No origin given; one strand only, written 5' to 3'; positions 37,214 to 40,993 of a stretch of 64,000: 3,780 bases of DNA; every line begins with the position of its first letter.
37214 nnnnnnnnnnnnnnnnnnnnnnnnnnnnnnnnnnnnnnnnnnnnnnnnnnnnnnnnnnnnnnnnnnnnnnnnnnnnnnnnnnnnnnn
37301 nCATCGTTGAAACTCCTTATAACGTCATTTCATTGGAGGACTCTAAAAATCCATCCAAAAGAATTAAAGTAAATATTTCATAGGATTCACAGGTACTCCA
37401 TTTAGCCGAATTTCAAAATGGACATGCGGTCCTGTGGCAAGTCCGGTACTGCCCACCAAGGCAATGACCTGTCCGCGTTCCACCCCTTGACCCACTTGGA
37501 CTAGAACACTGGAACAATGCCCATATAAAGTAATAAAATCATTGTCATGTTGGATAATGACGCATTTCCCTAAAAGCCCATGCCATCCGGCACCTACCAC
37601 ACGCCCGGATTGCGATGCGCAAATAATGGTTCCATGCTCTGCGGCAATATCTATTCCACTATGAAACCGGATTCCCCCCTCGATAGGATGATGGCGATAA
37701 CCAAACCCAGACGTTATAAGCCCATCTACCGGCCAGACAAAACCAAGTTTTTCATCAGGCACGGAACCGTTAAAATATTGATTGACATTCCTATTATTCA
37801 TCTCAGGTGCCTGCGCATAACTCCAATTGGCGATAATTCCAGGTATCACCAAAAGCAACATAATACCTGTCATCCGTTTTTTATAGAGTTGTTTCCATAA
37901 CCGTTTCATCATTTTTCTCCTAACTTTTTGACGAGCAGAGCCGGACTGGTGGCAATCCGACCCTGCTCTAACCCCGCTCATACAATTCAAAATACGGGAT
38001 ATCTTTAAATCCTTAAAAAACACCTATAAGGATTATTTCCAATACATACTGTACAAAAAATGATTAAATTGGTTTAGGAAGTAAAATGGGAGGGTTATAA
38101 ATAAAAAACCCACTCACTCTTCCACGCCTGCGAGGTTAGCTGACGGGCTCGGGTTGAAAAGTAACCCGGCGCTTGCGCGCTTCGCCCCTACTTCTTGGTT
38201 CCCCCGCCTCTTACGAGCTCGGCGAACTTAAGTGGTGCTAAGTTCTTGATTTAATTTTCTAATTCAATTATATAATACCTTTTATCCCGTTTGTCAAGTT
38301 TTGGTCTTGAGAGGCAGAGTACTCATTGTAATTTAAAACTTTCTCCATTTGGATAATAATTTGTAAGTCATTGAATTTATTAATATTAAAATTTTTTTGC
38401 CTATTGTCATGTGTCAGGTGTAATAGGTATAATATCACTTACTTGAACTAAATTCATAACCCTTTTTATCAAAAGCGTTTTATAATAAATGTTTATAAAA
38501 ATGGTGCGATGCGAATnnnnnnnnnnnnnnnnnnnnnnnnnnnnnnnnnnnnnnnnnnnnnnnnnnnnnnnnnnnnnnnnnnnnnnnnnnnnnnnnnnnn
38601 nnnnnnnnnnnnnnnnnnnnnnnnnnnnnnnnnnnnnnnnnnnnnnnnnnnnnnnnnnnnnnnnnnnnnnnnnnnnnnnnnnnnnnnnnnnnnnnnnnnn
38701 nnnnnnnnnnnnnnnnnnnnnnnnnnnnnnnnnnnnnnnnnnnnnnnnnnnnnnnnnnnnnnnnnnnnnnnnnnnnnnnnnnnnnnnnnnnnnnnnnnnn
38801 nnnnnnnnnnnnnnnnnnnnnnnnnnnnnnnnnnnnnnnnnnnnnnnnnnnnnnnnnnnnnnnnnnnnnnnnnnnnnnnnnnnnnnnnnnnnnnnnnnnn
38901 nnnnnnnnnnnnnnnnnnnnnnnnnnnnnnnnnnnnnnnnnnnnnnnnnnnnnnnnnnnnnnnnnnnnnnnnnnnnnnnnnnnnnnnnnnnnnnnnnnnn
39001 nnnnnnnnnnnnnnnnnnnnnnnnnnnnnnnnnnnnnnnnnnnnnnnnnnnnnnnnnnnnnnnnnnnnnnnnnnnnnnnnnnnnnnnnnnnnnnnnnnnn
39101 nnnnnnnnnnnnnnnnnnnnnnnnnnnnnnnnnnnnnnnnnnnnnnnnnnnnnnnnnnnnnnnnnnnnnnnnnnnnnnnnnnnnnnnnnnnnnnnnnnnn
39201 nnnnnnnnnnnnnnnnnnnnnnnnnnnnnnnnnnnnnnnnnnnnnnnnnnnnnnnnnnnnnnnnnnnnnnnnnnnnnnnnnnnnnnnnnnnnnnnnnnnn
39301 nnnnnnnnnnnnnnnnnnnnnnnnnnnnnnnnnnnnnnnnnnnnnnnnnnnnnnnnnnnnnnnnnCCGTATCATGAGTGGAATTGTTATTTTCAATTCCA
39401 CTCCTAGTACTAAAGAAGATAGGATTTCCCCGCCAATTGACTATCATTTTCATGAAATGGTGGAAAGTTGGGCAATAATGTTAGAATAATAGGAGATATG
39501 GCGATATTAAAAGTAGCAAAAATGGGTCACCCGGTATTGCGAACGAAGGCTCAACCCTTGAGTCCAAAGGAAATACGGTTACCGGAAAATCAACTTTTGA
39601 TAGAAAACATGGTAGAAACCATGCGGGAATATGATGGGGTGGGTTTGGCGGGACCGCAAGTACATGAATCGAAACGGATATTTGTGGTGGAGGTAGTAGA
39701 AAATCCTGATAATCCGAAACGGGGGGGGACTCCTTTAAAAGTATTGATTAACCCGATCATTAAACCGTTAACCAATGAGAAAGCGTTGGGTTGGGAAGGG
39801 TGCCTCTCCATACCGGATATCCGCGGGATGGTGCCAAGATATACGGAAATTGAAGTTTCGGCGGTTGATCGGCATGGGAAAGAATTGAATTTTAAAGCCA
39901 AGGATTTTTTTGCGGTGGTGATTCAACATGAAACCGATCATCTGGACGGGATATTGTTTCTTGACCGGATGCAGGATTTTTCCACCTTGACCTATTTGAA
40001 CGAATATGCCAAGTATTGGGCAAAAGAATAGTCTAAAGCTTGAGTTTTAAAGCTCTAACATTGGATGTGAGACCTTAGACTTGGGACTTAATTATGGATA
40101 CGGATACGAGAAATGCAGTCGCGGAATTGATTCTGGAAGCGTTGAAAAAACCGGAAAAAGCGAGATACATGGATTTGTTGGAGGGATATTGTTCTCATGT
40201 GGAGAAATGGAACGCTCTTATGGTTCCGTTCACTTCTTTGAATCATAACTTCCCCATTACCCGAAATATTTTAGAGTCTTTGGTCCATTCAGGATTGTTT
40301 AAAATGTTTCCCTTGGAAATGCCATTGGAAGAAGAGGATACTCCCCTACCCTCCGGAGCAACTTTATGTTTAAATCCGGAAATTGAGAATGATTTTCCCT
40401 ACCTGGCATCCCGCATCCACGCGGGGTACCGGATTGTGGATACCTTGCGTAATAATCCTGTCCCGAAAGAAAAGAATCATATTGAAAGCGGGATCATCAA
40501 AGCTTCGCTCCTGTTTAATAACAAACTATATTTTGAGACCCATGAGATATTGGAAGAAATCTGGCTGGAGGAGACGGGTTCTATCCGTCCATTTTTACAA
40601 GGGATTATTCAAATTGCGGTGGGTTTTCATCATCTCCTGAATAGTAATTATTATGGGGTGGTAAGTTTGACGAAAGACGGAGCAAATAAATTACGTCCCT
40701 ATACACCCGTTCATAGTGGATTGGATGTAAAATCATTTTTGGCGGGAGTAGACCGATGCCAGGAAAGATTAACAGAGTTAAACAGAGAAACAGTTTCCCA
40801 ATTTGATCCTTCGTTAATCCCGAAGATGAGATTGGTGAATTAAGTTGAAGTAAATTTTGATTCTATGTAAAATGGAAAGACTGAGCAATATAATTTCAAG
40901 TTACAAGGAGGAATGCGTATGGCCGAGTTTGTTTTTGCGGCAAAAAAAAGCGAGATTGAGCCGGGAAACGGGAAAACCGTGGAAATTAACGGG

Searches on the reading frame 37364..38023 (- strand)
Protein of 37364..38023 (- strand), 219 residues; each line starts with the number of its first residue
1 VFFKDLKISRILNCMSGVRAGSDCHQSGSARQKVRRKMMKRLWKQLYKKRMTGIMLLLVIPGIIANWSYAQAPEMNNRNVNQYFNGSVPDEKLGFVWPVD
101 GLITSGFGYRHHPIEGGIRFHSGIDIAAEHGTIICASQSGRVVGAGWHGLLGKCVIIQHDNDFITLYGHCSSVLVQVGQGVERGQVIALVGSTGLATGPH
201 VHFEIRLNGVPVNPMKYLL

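Call 12: search_protein_families(library=pfam, proteins=[window:37364-38023:-], max_evalue=0.01)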
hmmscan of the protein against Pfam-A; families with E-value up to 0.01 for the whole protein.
window:37364-38023:- (219 aa): 1 family
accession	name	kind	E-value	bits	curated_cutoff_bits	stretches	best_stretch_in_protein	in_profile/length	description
PF01551.29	Peptidase_M23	-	2e-35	121.3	28.7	1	119-214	1-96/96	Peptidase family M23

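Call 23: find_homologous_proteins(query=window:37367-37912:-, max_evalue=1e-20)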
Query window:37367-37912:- (182 aa): 692 proteins with E <= 1e-20 among 872 candidates; the best 120 are listed.
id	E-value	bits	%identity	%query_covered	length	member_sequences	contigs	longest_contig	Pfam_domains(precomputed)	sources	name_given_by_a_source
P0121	3.0e-120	417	100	99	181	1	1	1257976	PF01551.30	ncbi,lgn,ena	-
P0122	4.4e-84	299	78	92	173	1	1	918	PF01551.30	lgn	-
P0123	4.8e-76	273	69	92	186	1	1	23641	PF01551.30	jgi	jgi:murein DD-endopeptidase MepM/ murein hydrolase activator NlpD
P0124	9.3e-53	197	52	99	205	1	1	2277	PF01551.30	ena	-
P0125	1.7e-48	183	55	79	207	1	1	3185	PF01551.30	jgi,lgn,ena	-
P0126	1.1e-40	157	56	78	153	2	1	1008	PF01551.30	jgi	jgi:murein DD-endopeptidase MepM/ murein hydrolase activator NlpD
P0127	2.6e-38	150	46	91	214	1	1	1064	PF01551.30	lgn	-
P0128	5.5e-38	149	59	66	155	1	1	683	PF01551.30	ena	-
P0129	1.5e-37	147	52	77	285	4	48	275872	PF01551.30,PF09374.16,PF01476.27,PF01471.24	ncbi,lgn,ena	-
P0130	1.6e-37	147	48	86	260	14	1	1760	PF01551.30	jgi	-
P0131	1.6e-37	147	56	69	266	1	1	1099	PF01551.30,PF24568.2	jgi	jgi:murein DD-endopeptidase MepM/ murein hydrolase activator NlpD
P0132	1.8e-37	147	48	86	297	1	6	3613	PF01551.30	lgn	-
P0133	1.8e-37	147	48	86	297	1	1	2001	PF01551.30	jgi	-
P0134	1.9e-37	147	48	86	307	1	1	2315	PF01551.30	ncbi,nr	ncbi:MAG: M23 family metallopeptidase, partial [Hungateiclostridium thermocellum]|nr:M23 family meta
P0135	2.0e-37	147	48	86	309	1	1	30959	PF01551.30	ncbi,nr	ncbi:peptidase M23B [Acetivibrio thermocellus BC1]|nr:peptidase M23B [Acetivibrio thermocellus BC1]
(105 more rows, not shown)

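Call 24: find_encoding_contigs(protein=P0121, flank=1000, max_places=4)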
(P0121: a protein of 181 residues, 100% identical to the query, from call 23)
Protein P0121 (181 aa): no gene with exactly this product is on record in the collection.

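Call 25: find_encoding_contigs(protein=P0123, flank=8000, max_places=3)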
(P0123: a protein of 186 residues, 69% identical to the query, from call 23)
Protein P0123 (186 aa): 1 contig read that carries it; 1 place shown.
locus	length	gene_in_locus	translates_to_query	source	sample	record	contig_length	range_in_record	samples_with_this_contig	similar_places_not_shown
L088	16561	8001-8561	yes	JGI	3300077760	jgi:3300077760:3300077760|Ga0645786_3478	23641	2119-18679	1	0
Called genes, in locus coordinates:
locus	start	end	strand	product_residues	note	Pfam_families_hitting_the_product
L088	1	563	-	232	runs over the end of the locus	-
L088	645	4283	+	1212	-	PF07690:MFS_1, PF05977:MFS_3 (weak), PF01553:Acyltransferase, PF00501:AMP-binding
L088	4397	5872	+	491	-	-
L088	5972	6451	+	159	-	PF01797:Y1_Tnp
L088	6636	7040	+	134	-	PF00903:Glyoxalase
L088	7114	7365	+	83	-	-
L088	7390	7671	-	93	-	PF13376:OmdA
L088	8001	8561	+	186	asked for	PF01551:Peptidase_M23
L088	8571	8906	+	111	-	-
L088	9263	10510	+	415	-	PF07642:BBP2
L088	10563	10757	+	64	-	-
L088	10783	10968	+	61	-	-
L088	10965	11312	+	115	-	PF00543:P-II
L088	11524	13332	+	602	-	PF03814:KdpA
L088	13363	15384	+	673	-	PF00122:E1-E2_ATPase, PF00702:Hydrolase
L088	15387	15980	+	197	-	PF02669:KdpC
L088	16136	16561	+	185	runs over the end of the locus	-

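Call 26: find_encoding_contigs(protein=P0122, flank=1000, max_places=3)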
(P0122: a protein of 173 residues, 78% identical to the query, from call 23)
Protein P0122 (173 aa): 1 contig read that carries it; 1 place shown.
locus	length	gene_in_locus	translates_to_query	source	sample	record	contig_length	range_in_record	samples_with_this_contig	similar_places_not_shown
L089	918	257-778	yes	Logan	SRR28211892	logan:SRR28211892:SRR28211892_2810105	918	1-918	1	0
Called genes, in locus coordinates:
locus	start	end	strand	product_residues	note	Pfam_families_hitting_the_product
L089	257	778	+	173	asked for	PF01551:Peptidase_M23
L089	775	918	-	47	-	?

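Call 35: list_cluster_members(proteins=[P0121])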
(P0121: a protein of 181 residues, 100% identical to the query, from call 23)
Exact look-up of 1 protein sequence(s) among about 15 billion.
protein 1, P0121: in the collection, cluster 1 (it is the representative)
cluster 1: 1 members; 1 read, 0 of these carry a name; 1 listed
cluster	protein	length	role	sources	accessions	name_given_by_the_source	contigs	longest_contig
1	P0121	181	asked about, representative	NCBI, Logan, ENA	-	-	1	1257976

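Call 36: find_encoding_contigs(protein=P0124, flank=1500, max_places=3)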
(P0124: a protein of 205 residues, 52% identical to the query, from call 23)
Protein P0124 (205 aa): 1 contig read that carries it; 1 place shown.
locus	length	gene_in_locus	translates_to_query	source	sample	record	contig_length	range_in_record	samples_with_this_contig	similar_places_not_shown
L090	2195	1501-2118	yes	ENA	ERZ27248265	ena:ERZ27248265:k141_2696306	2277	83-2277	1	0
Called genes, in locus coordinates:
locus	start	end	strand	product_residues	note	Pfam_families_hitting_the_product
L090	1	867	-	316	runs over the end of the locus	?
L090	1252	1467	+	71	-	-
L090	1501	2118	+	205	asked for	PF01551:Peptidase_M23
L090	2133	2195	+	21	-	?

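Call 37: find_encoding_contigs(protein=P0125, flank=2000, max_places=3)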
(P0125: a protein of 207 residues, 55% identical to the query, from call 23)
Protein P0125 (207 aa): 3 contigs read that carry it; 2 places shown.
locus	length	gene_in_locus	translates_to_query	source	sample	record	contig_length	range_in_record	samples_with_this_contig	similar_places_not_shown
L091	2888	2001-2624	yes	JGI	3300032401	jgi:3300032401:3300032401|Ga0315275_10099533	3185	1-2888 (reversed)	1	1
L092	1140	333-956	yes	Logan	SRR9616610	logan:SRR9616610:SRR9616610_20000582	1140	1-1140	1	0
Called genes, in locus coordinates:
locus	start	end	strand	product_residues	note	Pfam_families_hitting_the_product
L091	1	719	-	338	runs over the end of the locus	?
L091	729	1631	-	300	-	PF07669:Eco57I (weak), PF17827:PrmC_N, PF01135:PCMT (weak), PF02384:N6_Mtase (weak), PF03602:Cons_hypoth95 (weak), PF05175:MTS, PF06325:PrmA, PF13847:Methyltransf_31, +7 more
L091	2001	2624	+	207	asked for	PF01551:Peptidase_M23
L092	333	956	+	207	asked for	PF01551:Peptidase_M23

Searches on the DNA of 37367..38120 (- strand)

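Call 27: search_rna_families(sources=[L088, L089, L001, L002], threshold=gathering)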
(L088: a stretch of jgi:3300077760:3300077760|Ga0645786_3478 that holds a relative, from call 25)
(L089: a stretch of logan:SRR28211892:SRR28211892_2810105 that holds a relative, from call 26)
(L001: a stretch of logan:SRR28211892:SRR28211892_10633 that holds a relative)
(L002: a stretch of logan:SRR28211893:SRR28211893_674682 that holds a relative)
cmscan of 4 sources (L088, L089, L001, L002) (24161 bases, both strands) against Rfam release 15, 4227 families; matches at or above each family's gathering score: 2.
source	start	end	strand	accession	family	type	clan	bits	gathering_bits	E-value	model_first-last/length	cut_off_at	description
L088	8971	9105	+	RF00379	c-di-AMP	Cis-reg; riboswitch;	-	102.3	38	1.3e-23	1-134/134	no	c-di-AMP riboswitch aptamer (ydaO/yuaA leader)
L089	804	918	+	RF00379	c-di-AMP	Cis-reg; riboswitch;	-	82.8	38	3.5e-18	1-123/134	3'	c-di-AMP riboswitch aptamer (ydaO/yuaA leader)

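Call 34: search_rna_families(source=window, start=37890, end=38120, threshold=evalue, max_evalue=10)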
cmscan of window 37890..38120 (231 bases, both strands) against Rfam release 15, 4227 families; matches with E-value up to 10: 6.
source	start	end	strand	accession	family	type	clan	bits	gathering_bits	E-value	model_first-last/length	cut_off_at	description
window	37930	38087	-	RF02686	RAGATH-6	Gene; ribozyme;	-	16.1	170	7.3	1-152/152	no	RAGATH-6 RNA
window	38003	38049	-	RF01318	CRISPR-DR5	Gene; CRISPR;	CL00015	16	40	7.1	1-37/37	no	CRISPR RNA direct repeat element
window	37927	37978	-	RF01939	mir-761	Gene; miRNA;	-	14.8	82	1.9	1-65/65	no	mir-761 microRNA precursor family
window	37907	38019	-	RF02980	freshwater-2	Cis-reg;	-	14.1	49.9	7.2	1-84/84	no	freshwater-2 RNA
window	38066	38086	+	RF02519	ToxI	Gene; antitoxin;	-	12.5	50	9.6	1-34/34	no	ToxI antitoxin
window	38052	38080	-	RF02189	ST7-OT4_3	Gene; lncRNA;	-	9.6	50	3.4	274-302/302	no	ST7 overlapping transcript 4 conserved region 3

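Call 38: search_rna_families(sources=[L090, L091, L092], threshold=gathering)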
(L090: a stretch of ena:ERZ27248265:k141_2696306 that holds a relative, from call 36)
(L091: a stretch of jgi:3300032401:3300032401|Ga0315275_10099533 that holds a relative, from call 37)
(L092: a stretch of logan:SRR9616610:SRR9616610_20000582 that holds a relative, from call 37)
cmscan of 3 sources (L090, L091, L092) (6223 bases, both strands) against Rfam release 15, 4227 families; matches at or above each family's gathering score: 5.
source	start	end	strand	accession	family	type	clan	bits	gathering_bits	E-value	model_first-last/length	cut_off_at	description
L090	1027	1150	+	RF00379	c-di-AMP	Cis-reg; riboswitch;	-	92.7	38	1.6e-21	1-134/134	no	c-di-AMP riboswitch aptamer (ydaO/yuaA leader)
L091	1765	1889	+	RF00379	c-di-AMP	Cis-reg; riboswitch;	-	89.1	38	1.6e-20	1-134/134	no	c-di-AMP riboswitch aptamer (ydaO/yuaA leader)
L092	97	221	+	RF00379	c-di-AMP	Cis-reg; riboswitch;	-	89.1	38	1.6e-20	1-134/134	no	c-di-AMP riboswitch aptamer (ydaO/yuaA leader)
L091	2698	2822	+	RF00379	c-di-AMP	Cis-reg; riboswitch;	-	87.7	38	4e-20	1-134/134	no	c-di-AMP riboswitch aptamer (ydaO/yuaA leader)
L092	1030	1140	+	RF00379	c-di-AMP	Cis-reg; riboswitch;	-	79.3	38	8.5e-18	1-120/134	3'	c-di-AMP riboswitch aptamer (ydaO/yuaA leader)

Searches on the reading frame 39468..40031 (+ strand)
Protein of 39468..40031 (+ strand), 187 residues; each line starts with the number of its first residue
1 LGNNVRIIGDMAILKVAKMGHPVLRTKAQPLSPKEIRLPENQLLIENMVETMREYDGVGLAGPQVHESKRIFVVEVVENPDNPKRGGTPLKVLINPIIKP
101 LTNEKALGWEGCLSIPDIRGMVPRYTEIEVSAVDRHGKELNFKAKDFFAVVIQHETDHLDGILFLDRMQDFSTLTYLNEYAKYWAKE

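Call 61: search_protein_families(library=pfam, proteins=[window:39468-40031:+], max_evalue=0.00001)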
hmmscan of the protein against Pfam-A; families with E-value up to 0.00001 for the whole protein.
window:39468-40031:+ (187 aa): 1 family
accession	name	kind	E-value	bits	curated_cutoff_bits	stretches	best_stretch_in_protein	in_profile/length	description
PF01327.26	Pep_deformylase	-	8.5e-51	172.1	22.8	1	14-170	2-152/156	Polypeptide deformylase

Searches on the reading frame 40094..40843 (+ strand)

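Call 61: search_protein_families(library=pfam, proteins=[window:40094-40843:+], max_evalue=0.00001)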
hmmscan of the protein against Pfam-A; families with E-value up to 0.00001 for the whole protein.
window:40094-40843:+ (249 aa): 1 family
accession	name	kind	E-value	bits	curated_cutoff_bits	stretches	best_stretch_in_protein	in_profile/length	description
PF03745.19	DUF309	-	5.3e-19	68.1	27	1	136-192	3-59/59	Domain of unknown function (DUF309)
